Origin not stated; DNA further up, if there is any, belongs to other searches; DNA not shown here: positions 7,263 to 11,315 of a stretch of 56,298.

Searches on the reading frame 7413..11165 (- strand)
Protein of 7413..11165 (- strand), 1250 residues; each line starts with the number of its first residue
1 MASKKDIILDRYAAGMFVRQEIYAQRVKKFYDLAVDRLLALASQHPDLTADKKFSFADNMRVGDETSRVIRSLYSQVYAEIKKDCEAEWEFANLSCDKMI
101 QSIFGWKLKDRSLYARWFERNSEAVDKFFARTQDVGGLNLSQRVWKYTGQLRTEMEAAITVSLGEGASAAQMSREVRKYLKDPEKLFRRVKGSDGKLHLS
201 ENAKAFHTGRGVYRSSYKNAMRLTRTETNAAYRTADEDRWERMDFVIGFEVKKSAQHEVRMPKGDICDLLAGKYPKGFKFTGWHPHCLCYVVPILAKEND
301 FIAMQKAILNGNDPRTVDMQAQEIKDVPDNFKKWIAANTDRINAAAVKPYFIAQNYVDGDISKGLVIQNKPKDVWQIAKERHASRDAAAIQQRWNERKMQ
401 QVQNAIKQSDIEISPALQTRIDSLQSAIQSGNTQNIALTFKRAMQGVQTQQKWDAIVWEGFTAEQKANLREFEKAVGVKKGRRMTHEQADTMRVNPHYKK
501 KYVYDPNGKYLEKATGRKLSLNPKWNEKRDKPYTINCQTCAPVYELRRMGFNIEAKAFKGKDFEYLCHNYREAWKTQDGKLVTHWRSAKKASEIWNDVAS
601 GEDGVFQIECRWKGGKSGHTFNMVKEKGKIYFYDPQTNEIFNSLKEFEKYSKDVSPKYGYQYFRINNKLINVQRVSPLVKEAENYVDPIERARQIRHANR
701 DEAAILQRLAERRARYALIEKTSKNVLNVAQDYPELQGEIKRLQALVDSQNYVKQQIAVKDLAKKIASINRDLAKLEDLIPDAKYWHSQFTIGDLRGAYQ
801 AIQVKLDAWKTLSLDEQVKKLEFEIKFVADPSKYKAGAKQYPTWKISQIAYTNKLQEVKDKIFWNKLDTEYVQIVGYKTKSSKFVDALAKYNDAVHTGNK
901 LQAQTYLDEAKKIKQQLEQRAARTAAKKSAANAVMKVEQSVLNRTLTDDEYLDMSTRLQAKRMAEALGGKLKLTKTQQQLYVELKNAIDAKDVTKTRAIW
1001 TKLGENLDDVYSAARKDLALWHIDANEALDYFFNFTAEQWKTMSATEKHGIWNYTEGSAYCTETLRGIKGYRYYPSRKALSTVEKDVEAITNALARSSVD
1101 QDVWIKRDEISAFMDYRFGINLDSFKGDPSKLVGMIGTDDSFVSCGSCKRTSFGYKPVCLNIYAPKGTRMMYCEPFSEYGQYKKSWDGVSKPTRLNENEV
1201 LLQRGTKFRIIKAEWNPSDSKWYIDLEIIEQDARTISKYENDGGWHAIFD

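Call 3: search_protein_families(library=pfam, proteins=[window:7413-11165:-], max_evalue=0.01)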
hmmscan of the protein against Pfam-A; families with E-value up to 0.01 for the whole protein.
window:7413-11165:- (1250 aa): 2 families
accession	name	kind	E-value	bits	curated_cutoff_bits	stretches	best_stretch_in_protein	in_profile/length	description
PF03496.20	ADPrib_exo_Tox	-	7.5e-14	52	23.4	1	1037-1224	9-189/196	ADP-ribosyltransferase exoenzyme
PF15644.12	Gln_amidase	-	3.2e-11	44.7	24.1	1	535-637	1-112/114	Papain fold toxin 1, glutamine deamidase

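Call 4: search_protein_families(library=phrogs, proteins=[window:7413-11165:-], max_evalue=0.001)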
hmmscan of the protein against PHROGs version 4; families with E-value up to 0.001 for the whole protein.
window:7413-11165:- (1250 aa): 10 families
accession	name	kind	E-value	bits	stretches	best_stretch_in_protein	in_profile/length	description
phrog_16625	-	moron, auxiliary metabolic gene and host takeover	4.7e-183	611.9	4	200-399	222-412/869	Bxa ADP-ribosyl transferase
phrog_35295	-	unknown function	3.4e-99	334.6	1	9-359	12-371/794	-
phrog_7625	-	head and packaging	1.2e-56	193.7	1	20-408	19-335/504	head morphogenesis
phrog_28631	-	unknown function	6e-29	102.1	1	468-642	300-498/550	-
phrog_1657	-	head and packaging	6e-28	99.1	1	63-311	69-315/337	head morphogenesis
phrog_115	-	head and packaging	1.5e-25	91.4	1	133-725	188-561/665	minor head protein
phrog_3895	-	moron, auxiliary metabolic gene and host takeover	2.9e-13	51.3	1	1077-1231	192-335/340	ADP-ribosyltransferase exoenzyme toxin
phrog_4728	-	head and packaging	1.6e-12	48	1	137-341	170-344/591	head morphogenesis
phrog_595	-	head and packaging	9.7e-12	46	1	134-683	170-428/513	head maturation protease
phrog_25879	-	head and packaging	9.3e-05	23.3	0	218-301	73-155/173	head morphogenesis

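Call 17: find_homologous_proteins(query=window:7413-11165:-, max_evalue=1e-10)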
Query window:7413-11165:- (1250 aa): 3481 proteins with E <= 1e-10 among 8000 candidates; the best 120 are listed.
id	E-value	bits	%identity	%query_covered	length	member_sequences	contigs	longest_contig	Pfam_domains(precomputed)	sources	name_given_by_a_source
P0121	0.0e+0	2839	99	100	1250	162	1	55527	PF03496.21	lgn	-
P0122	0.0e+0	2092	73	100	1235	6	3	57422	PF15644.13,PF03496.21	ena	-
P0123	0.0e+0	2051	71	100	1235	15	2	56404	PF03496.21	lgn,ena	-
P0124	0.0e+0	1935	74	97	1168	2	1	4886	-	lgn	-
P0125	0.0e+0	1907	73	97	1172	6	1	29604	PF03496.21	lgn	-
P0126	0.0e+0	1901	73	97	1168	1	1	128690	-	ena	-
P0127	0.0e+0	1777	68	97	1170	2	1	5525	-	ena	-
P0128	0.0e+0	1629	62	97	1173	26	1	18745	PF15644.13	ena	-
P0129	0.0e+0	1175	72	55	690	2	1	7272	PF15644.13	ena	-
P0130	0.0e+0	1129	38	18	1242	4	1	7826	PF03496.21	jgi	jgi:hypothetical protein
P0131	0.0e+0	1118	45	99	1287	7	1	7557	PF03496.21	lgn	-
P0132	0.0e+0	1116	46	73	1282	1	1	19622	PF03496.21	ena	-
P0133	0.0e+0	1113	43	99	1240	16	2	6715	PF03496.21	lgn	-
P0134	0.0e+0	1020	47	72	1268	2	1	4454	PF03496.21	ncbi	-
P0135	7.3e-274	930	50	55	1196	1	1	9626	PF03496.21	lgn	-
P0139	1.4e-258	880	46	73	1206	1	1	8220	PF15644.13,PF03496.21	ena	-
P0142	3.3e-252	859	45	73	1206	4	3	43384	PF15644.13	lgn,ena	-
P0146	1.3e-250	853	46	76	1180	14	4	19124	PF15644.13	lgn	-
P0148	3.4e-244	832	44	77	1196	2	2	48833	-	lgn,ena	-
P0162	1.1e-206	708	42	73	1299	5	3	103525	PF15644.13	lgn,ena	-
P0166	2.3e-204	700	41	75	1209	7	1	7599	PF15644.13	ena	-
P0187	6.2e-178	613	41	32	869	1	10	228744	PF03496.21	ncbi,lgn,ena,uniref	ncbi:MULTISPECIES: ADP-ribosyltransferase [Bacteroidaceae]|uniref:ADP-ribosyltransferase n=1 Tax=Bac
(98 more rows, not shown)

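Call 18: find_encoding_contigs(protein=P0187, flank=6000, max_places=4)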
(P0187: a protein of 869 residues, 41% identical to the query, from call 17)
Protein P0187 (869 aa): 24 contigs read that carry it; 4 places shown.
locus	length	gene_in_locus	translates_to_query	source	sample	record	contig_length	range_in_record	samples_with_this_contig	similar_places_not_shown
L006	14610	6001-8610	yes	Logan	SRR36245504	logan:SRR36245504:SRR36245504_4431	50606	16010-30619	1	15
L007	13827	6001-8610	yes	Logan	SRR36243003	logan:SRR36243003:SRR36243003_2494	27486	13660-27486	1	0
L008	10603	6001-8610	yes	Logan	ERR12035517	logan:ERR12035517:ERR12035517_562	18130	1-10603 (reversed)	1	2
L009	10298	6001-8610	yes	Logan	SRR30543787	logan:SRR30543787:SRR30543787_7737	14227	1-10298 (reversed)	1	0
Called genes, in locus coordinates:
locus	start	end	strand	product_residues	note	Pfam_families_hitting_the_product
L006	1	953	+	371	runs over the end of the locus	PF02195:ParB_N (weak), PF14386:DUF4417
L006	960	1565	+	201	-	-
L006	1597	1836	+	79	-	-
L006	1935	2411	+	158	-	-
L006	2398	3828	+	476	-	PF04466:Terminase_3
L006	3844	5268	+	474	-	PF05133:SPP1_portal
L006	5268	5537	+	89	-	-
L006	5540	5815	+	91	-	-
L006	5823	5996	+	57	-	-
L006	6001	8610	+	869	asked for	PF03496:ADPrib_exo_Tox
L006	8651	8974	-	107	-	-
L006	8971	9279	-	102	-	-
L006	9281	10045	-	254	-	PF03747:ADP_ribosyl_GH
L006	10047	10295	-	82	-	-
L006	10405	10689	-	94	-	-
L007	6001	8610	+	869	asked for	PF03496:ADPrib_exo_Tox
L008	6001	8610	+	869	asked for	PF03496:ADPrib_exo_Tox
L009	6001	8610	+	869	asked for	PF03496:ADPrib_exo_Tox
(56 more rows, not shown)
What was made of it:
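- The Bxa locus has the same order and orientation: 82 aa, BAH, (variable ORF), Bsi, then convergent Bxa, all after TerL and portal (call 18).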

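Call 30: find_encoding_contigs(protein=P0126, flank=6000, max_places=1)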
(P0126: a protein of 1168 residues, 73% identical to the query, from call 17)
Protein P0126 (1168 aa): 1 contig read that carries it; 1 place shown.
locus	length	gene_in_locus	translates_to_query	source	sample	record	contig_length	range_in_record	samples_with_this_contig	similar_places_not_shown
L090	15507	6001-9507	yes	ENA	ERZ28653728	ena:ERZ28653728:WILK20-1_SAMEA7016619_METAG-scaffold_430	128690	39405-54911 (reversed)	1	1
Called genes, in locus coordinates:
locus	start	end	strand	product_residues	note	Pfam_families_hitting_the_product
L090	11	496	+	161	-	PF00436:SSB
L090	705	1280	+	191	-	-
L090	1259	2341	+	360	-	PF20720:nSTAND3 (faint), PF00005:ABC_tran (faint), PF00583:Acetyltransf_1 (weak), PF13508:Acetyltransf_7 (weak)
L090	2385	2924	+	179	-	PF20901:Sf6_terminase (weak)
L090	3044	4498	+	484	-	-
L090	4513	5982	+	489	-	PF05133:SPP1_portal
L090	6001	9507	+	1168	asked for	-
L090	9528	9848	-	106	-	-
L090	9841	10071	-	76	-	-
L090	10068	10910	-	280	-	PF03747:ADP_ribosyl_GH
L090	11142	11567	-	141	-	-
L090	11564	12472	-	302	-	-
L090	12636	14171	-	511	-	PF13708:DUF4942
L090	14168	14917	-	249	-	PF10979:DUF2786, PF23771:DUF7168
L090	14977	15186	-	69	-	-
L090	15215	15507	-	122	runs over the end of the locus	-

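Call 31: find_encoding_contigs(protein=P0148, flank=6000, max_places=1)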
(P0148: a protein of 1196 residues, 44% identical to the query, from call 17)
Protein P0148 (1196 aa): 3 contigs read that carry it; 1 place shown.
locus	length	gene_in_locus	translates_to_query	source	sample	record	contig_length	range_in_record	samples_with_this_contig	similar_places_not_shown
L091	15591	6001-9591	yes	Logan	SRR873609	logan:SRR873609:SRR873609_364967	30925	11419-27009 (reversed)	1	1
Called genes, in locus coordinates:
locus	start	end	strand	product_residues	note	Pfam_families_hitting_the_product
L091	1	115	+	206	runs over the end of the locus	-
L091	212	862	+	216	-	PF02195:ParB_N (weak)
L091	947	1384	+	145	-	PF02195:ParB_N (weak)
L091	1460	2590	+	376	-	PF01507:PAPS_reduct (faint)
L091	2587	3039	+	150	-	PF16677:GP3_package (faint)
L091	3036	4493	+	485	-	PF17289:Terminase_6C (faint)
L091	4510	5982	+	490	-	PF05133:SPP1_portal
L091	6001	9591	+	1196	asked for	-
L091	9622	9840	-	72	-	-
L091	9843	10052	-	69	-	-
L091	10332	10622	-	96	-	-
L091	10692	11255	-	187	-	-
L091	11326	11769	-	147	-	PF12957:DUF3846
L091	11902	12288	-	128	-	PF11171:DUF2958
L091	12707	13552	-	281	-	PF23822:DUF7192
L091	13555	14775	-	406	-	PF00004:AAA (weak), PF07728:AAA_5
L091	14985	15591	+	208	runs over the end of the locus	-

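Call 32: find_encoding_contigs(protein=P0162, flank=6000, max_places=1)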
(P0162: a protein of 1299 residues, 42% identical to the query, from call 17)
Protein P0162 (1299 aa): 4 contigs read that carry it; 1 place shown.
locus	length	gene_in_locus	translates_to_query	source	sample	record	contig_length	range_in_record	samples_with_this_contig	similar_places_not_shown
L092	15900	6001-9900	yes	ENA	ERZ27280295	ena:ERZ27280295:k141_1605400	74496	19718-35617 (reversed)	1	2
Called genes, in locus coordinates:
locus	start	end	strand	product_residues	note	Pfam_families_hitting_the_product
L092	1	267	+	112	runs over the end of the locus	PF00436:SSB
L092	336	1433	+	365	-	PF14386:DUF4417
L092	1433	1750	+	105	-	-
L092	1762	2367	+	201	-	-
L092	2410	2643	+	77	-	-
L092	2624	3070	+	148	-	-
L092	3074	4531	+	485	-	-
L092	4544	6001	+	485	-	PF05133:SPP1_portal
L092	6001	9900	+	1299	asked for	PF15644:Gln_amidase (weak)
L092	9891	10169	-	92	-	-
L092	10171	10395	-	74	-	-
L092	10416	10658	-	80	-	-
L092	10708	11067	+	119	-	-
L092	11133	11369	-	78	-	-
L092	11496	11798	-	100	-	PF08299:Bac_DnaA_C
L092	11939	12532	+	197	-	-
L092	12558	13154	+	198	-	-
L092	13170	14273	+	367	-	PF03864:Phage_cap_E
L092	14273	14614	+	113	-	PF20449:DUF6706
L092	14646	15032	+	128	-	-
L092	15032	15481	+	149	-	-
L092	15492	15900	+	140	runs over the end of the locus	-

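Call 42: search_protein_families(library=pfam, proteins=[L091:8401-9591:+, L092:8701-9900:+, L090:8500-9507:+, L091:9622-9840:-, L092:9891-10169:-], max_evalue=0.01)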
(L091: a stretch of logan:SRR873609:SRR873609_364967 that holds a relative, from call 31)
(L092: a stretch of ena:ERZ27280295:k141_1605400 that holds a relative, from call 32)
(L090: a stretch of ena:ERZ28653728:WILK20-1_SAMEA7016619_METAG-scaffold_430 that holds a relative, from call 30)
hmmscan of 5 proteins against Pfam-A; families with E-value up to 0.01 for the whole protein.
L091:8401-9591:+ (396 aa): 1 family
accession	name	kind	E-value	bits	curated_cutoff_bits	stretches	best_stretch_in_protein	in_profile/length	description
PF03496.20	ADPrib_exo_Tox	-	4.7e-07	29.8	23.4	1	215-387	30-185/196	ADP-ribosyltransferase exoenzyme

L092:8701-9900:+ (399 aa): 1 family
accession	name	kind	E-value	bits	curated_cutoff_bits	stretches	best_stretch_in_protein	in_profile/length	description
PF12294.13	DUF3626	-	0.0012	18.3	27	0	184-291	18-112/301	Protein of unknown function (DUF3626)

L090:8500-9507:+ (335 aa): 1 family
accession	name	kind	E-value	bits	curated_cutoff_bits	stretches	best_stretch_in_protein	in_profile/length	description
PF03496.20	ADPrib_exo_Tox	-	1.1e-10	41.7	23.4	1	142-308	9-173/196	ADP-ribosyltransferase exoenzyme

L091:9622-9840:- (72 aa): 0 families

L092:9891-10169:- (92 aa): 0 families

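Call 44: find_related_loci(query=A2, collection=genome_contigs, flank=8000)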
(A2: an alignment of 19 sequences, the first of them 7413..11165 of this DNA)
Query A2 (1250 aa) in genome_contigs; peptide patterns used: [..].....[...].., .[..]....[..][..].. (x = any residue, [..] = any of these).
401 stretches matched a pattern; 393 encode a relative of the query (tblastn E <= 1e-3); the best 80 are kept; 80 distinct loci.
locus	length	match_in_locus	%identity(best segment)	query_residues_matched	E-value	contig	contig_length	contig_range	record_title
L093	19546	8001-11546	42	8-1214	0e+0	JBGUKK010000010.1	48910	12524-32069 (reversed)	MAG: Sodaliphilus sp. isolate ruminal_MAG_282 ruminal_MAG_282_contig_0010, whole genome shotgun sequence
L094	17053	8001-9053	58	1-355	9e-128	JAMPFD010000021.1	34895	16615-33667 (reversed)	MAG: Bacillota bacterium isolate NALB_7861_17 Scaffold_#21__SCF_021___34895_bp, whole genome shotgun sequence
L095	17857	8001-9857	54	3-946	2e-118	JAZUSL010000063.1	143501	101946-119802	MAG: Bacteroidales bacterium isolate T1900044846_TS20190312.MAGScoT_cleanbin_000007 SGB_2975_k141_696113, whole genome s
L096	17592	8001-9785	51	3-921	3e-116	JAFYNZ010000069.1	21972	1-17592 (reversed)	MAG: Muribaculaceae bacterium isolate RGIG7264 Water_buffalos_Cecum-4__c876593, whole genome shotgun sequence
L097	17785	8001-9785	51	3-921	3e-116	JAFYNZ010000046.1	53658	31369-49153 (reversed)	MAG: Muribaculaceae bacterium isolate RGIG7264 Water_buffalos_Cecum-4__c524964, whole genome shotgun sequence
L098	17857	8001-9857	54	3-946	2e-118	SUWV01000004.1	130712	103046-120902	MAG: Lentimicrobiaceae bacterium isolate SIG107 NODE_672_length_130712_cov_13.798867, whole genome shotgun sequence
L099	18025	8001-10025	52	1-1000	1e-110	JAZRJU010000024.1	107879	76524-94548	MAG: Bacteroidaceae bacterium isolate T1900045461_YK20190152.MAGScoT_cleanbin_000003 SGB_7195_k141_1586137, whole genome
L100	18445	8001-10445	42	3-1212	8e-108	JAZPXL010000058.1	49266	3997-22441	MAG: Eubacteriales bacterium isolate T1900044652_TS20190118.MAGScoT_cleanbin_000006 SGB_1432_k141_1013975, whole genome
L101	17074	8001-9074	51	8-374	1e-110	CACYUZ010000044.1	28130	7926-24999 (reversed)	MAG: uncultured Prevotellaceae bacterium isolate RUG12300 genome assembly, contig: RUG12300_asm_44, whole genome shotgun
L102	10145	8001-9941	45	3-932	1e-107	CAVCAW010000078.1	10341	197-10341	Bacteroidaceae bacterium isolate H07626-L1_cleanbin_000017 genome assembly, contig: Spades_H07626-L1_contig_3709, whole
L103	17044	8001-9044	50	1-355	3e-107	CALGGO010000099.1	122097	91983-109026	MAG TPA_asm: uncultured Prevotellaceae bacterium isolate ERR1278103_bin.191_CONCOCT_v1.1_MAG genome assembly, contig: ER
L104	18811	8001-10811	42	3-1240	3e-108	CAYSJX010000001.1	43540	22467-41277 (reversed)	MAG TPA_asm: uncultured Oscillospiraceae bacterium isolate SRP313737_co1_252 genome assembly, contig: NODE_1429_length_4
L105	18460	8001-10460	47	15-1231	3e-103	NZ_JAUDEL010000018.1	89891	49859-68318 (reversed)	Mediterranea massiliensis strain 118_WCHN 118_WCHN_scaffold_18, whole genome shotgun sequence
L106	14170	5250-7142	35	47-682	1e-100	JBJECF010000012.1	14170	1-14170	MAG: Candidatus Aphodosoma sp. isolate LOHA34_bin.013 NODE_1517_length_14170_cov_28.263266, whole genome shotgun sequenc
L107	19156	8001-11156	48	19-1245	1e-99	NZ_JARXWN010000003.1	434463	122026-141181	Dysgonomonas sp. PF1-14 Ga0505181_03, whole genome shotgun sequence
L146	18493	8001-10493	38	16-1231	1e-80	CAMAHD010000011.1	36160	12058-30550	MAG: uncultured Prevotella sp. isolate SRR5665903_bin.37_metaWRAP_v1.3_MAG genome assembly, contig: ERZ11448883.806, who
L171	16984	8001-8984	43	23-355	3e-78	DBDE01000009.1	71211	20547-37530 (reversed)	MAG TPA_asm: Alistipes sp. UBA940 UBA940_contig_7403, whole genome shotgun sequence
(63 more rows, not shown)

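Call 70: search_protein_families(library=padloc, proteins=[window:7413-11165:-], max_evalue=0.001)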
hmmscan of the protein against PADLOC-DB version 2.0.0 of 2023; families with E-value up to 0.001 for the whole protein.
window:7413-11165:- (1250 aa): 0 families
